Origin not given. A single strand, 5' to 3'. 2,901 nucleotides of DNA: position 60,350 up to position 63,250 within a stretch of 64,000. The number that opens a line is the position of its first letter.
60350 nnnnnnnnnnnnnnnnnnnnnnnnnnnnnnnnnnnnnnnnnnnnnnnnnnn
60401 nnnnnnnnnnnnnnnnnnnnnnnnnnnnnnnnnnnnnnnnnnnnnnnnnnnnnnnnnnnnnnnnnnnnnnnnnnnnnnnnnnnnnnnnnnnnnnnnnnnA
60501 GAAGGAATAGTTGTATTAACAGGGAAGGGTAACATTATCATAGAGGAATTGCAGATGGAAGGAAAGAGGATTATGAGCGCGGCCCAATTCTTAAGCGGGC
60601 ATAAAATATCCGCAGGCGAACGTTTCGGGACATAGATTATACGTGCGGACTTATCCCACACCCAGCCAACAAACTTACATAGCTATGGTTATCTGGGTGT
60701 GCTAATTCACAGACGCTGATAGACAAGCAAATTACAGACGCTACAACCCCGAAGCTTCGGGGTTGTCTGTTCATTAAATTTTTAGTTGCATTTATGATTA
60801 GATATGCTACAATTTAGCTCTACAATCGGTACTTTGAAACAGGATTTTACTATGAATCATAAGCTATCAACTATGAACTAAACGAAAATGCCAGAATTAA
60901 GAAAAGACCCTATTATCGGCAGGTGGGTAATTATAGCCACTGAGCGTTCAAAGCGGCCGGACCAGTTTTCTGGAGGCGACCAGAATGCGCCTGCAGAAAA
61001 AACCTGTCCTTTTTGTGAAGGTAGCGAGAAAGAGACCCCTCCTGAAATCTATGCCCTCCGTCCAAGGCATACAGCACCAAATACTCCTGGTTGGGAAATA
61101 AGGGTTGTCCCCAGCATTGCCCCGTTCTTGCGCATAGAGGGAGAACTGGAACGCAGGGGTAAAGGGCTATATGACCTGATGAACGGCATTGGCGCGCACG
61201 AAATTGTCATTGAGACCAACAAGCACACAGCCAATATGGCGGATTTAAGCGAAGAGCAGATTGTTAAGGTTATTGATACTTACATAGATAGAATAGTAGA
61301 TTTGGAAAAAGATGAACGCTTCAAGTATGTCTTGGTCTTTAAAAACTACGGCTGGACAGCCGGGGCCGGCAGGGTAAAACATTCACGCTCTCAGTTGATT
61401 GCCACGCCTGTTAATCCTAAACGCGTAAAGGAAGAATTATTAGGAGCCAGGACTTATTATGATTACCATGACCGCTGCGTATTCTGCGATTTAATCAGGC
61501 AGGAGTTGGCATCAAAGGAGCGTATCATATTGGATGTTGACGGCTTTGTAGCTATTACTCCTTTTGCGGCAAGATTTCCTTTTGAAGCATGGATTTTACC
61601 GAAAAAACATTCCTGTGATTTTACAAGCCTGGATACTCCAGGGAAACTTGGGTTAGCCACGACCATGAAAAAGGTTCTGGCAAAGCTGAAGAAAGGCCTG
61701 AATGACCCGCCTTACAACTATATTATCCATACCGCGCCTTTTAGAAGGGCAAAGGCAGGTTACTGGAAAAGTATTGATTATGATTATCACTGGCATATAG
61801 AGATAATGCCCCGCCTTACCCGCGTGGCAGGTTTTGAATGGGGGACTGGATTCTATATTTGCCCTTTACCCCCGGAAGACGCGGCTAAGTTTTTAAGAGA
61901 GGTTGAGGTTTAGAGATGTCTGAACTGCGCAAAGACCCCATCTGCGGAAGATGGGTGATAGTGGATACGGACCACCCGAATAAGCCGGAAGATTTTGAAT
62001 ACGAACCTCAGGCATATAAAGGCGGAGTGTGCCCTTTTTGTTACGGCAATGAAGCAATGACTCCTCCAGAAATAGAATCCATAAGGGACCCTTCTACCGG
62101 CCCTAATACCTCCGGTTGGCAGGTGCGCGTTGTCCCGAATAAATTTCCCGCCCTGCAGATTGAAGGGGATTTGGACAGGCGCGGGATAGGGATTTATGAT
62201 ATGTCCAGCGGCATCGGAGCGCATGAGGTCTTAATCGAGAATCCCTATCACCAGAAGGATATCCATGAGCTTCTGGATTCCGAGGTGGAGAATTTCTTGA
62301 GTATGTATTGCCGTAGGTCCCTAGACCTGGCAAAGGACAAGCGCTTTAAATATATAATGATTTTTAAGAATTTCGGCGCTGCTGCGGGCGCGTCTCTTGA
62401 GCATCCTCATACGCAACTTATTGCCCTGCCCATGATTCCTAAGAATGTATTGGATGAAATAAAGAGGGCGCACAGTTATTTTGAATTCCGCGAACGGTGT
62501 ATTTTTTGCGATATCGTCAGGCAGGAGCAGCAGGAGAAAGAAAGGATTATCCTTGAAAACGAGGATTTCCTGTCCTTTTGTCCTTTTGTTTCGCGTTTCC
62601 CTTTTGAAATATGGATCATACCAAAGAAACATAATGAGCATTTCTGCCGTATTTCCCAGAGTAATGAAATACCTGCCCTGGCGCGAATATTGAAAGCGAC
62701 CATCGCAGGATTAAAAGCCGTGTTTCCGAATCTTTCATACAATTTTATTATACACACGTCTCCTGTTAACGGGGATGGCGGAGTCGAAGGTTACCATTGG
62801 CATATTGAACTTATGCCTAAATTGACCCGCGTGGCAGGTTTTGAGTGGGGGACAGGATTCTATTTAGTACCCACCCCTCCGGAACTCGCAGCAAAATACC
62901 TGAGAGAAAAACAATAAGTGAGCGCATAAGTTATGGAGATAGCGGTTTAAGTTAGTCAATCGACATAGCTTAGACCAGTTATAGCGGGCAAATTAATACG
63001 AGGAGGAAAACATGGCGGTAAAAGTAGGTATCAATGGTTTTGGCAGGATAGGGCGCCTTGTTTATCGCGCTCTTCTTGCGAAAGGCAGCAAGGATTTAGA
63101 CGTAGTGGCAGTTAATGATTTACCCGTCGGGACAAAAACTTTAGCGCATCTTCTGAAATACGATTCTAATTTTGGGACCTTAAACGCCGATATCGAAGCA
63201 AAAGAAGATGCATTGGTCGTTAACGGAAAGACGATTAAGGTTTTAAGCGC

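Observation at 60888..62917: Tandem GalT-like paralogues; the first has Arg in place of the nucleophilic histidine (HxRxQ instead of HxHxQ)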

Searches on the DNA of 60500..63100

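Call 73: search_rna_families(source=window, start=60500, end=63100, threshold=evalue, max_evalue=1)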
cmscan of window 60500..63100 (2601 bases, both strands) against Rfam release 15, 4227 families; matches with E-value up to 1: 1.
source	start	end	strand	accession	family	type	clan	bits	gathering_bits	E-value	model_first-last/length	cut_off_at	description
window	60711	60784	+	RF01770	rimP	Cis-reg; leader;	-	24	47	0.61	1-102/102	no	Gammaprotebacteria rimP leader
